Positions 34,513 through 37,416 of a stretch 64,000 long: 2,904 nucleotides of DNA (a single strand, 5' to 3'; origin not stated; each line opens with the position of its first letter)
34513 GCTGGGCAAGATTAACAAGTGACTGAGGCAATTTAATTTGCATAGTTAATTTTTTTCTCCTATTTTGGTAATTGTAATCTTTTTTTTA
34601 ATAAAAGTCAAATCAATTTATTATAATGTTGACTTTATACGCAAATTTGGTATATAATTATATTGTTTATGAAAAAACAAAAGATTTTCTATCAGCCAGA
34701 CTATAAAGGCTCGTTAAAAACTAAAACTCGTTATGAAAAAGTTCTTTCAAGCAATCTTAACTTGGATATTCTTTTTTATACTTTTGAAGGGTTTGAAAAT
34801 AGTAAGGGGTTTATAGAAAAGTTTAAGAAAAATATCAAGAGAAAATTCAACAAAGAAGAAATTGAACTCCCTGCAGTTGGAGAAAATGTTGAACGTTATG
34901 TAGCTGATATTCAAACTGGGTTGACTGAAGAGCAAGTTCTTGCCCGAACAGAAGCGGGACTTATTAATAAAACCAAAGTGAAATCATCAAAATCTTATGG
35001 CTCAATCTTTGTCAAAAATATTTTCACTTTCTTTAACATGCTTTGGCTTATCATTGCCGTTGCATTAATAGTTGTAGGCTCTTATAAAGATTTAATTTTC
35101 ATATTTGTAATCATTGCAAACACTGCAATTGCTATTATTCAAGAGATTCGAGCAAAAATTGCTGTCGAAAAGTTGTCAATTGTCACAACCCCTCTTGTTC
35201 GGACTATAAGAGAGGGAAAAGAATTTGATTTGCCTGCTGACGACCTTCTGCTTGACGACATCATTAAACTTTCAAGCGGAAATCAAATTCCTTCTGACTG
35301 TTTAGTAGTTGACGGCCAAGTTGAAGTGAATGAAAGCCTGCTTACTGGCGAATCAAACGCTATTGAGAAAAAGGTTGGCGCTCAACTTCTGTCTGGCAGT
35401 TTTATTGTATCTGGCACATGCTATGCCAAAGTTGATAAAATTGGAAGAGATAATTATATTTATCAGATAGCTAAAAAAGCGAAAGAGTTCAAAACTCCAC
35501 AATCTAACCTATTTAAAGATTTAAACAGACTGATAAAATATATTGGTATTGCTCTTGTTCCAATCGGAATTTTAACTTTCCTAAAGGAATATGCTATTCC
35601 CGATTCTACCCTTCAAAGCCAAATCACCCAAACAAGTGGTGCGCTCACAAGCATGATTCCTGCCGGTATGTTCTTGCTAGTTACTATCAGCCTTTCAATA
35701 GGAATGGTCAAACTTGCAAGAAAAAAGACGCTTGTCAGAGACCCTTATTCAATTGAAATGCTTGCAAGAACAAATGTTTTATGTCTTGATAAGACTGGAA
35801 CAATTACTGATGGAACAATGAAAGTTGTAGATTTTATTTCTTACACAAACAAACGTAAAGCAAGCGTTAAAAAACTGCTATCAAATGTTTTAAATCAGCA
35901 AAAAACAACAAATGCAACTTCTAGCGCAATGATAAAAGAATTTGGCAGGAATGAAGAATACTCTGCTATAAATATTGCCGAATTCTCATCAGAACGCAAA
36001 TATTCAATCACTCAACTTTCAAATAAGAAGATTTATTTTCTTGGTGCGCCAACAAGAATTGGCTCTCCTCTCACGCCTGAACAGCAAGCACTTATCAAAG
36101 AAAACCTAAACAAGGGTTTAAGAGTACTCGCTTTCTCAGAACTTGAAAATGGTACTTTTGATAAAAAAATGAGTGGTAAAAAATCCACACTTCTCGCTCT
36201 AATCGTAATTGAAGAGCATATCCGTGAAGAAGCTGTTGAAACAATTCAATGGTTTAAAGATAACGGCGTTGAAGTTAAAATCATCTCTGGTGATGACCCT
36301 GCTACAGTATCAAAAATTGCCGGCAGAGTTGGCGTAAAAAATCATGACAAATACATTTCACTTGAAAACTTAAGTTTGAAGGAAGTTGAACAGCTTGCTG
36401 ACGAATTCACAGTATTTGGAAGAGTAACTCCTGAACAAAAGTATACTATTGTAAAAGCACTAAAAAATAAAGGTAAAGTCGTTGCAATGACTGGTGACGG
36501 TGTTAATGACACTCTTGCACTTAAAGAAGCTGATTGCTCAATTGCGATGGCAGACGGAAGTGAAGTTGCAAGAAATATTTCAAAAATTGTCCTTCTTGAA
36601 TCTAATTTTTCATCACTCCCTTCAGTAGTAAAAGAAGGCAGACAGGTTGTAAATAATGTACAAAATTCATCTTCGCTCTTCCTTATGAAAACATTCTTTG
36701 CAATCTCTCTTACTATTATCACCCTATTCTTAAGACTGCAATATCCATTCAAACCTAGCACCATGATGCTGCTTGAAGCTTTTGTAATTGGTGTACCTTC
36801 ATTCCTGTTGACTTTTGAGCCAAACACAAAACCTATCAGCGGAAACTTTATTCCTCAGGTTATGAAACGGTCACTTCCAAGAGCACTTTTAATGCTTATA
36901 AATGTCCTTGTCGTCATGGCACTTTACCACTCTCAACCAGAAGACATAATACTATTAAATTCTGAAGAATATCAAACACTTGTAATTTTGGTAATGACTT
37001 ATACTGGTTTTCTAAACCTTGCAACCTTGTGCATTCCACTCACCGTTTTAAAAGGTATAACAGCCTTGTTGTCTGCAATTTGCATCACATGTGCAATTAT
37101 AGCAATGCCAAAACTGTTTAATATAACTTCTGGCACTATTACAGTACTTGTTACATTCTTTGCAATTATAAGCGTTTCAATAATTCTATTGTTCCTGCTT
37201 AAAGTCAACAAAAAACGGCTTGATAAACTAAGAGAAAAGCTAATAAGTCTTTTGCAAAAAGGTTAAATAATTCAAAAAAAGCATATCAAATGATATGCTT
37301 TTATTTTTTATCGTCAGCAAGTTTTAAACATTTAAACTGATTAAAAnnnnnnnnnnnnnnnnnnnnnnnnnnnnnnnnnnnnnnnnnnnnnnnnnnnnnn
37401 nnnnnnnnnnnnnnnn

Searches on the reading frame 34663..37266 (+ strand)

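Call 39: search_protein_families(library=pfam, proteins=[window:34663-37266:+])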
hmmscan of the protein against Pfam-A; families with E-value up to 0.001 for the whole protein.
window:34663-37266:+ (867 aa): 4 families
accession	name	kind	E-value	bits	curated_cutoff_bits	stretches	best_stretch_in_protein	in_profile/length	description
PF00122.25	E1-E2_ATPase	-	1.4e-37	129.4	28.1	1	177-354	5-181/181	E1-E2 ATPase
PF00702.32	Hydrolase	-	2.3e-21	77.5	26.4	1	372-624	3-191/191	haloacid dehalogenase-like hydrolase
PF08282.18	Hydrolase_3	-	2.2e-05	24.8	20.9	0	597-648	196-247/255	haloacid dehalogenase-like hydrolase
PF00690.31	Cation_ATPase_N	-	0.00094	19.2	20.4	0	76-133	9-67/69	Cation transporter/ATPase, N-terminus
